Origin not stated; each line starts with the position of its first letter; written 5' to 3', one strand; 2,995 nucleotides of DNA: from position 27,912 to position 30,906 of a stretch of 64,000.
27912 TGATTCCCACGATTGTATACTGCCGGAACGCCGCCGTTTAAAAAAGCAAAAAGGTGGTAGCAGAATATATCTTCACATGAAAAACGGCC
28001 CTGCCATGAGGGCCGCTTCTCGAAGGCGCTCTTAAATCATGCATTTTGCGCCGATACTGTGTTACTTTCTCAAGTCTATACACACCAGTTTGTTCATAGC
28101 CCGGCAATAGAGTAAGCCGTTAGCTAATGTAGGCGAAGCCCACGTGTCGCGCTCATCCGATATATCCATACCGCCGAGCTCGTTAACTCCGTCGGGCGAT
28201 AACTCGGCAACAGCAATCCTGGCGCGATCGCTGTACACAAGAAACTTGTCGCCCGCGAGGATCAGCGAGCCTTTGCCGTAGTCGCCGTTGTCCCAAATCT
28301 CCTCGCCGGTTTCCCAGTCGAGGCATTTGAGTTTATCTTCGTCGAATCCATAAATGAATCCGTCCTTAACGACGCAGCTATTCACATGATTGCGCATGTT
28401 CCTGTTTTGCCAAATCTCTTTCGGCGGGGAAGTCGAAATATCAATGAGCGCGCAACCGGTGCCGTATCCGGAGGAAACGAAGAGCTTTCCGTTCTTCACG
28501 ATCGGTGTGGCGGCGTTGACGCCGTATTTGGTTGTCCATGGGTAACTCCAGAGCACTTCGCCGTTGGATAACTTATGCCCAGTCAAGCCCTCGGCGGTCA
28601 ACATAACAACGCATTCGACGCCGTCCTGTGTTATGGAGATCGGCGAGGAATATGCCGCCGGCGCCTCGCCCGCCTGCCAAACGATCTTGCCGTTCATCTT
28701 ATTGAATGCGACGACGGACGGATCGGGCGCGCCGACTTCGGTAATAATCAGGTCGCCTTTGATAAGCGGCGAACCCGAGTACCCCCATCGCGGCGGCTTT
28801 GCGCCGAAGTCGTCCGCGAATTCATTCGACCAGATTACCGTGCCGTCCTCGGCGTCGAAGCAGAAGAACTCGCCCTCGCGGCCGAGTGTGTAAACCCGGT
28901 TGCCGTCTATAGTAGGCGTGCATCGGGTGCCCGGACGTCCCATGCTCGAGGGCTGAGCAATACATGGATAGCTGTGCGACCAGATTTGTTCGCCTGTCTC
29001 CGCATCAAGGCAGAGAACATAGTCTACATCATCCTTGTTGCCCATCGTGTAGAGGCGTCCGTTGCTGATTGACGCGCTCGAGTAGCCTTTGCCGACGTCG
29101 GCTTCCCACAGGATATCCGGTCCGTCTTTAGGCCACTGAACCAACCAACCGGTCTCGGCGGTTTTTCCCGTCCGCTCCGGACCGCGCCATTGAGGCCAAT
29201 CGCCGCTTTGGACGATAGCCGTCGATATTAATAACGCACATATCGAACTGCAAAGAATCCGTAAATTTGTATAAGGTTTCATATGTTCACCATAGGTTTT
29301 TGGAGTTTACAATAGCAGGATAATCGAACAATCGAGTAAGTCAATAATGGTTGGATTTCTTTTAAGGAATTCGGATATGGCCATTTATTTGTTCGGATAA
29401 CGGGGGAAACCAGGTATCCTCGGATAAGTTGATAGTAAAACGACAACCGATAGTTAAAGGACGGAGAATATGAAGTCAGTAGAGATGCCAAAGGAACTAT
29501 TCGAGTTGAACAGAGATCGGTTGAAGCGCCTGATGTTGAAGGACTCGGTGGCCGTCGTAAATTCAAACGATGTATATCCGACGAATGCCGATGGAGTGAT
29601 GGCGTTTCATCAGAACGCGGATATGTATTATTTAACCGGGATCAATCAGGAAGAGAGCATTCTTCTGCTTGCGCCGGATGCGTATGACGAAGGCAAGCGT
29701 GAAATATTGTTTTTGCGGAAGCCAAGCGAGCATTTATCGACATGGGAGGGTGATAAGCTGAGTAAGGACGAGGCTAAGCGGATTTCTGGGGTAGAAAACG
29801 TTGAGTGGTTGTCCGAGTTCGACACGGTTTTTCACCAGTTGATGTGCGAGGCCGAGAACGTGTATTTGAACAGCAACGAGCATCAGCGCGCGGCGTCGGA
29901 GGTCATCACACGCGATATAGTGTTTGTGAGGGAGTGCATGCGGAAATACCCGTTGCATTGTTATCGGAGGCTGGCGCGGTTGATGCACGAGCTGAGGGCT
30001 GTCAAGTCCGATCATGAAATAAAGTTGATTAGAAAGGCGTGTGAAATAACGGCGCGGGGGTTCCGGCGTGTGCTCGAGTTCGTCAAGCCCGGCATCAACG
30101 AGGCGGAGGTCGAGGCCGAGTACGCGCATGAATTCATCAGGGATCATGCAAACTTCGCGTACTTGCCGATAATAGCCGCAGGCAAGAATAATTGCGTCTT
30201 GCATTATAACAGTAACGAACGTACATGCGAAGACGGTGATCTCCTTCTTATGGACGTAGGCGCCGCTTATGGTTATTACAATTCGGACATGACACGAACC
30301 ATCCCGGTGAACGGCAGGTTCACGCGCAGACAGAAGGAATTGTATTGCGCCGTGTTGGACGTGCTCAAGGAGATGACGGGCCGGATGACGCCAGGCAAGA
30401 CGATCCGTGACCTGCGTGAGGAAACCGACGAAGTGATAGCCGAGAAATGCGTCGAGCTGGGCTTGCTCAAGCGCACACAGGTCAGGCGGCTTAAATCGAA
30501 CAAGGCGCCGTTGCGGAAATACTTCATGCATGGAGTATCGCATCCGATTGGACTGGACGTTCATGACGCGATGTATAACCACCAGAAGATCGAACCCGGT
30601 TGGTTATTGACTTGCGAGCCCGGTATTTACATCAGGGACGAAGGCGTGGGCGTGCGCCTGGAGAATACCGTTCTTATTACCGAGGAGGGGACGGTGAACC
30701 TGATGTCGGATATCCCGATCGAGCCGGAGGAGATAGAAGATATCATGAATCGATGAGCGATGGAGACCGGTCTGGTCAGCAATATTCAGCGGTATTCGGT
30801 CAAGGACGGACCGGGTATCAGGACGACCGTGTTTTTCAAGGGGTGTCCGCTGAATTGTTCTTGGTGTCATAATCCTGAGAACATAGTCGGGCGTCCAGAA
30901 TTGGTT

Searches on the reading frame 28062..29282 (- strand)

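Call 47: search_protein_families(library=pfam, proteins=[window:28062-29282:-], max_evalue=0.00001)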
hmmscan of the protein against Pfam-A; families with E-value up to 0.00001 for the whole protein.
window:28062-29282:- (406 aa): 3 families
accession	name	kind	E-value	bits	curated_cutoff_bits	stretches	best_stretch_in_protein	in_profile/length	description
PF13360.13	PQQ_2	-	6.4e-36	124.6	27.6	1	89-331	5-232/233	Outer membrane protein assembly factor BamB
PF13570.13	Beta-prop_ACSF4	-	4.9e-15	56.2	133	2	87-248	71-211/329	Beta-alanine-activating enzyme, beta-propeller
PF01011.28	PQQ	-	3.4e-09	36.4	26.7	0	73-105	56-85/595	Glucose/ethanol/alcohol dehydrogenase, beta-propeller domain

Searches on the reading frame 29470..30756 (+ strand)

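Call 47: search_protein_families(library=pfam, proteins=[window:29470-30756:+], max_evalue=0.00001)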
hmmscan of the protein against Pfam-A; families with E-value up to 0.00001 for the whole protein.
window:29470-30756:+ (428 aa): 2 families
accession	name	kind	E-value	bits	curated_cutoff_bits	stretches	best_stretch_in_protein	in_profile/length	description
PF00557.29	Peptidase_M24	-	1.5e-55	188.7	23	1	186-405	2-208/208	Metallopeptidase family M24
PF05195.22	AMP_N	-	2.1e-29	102.1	24.6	1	11-132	1-121/121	Aminopeptidase P, N-terminal domain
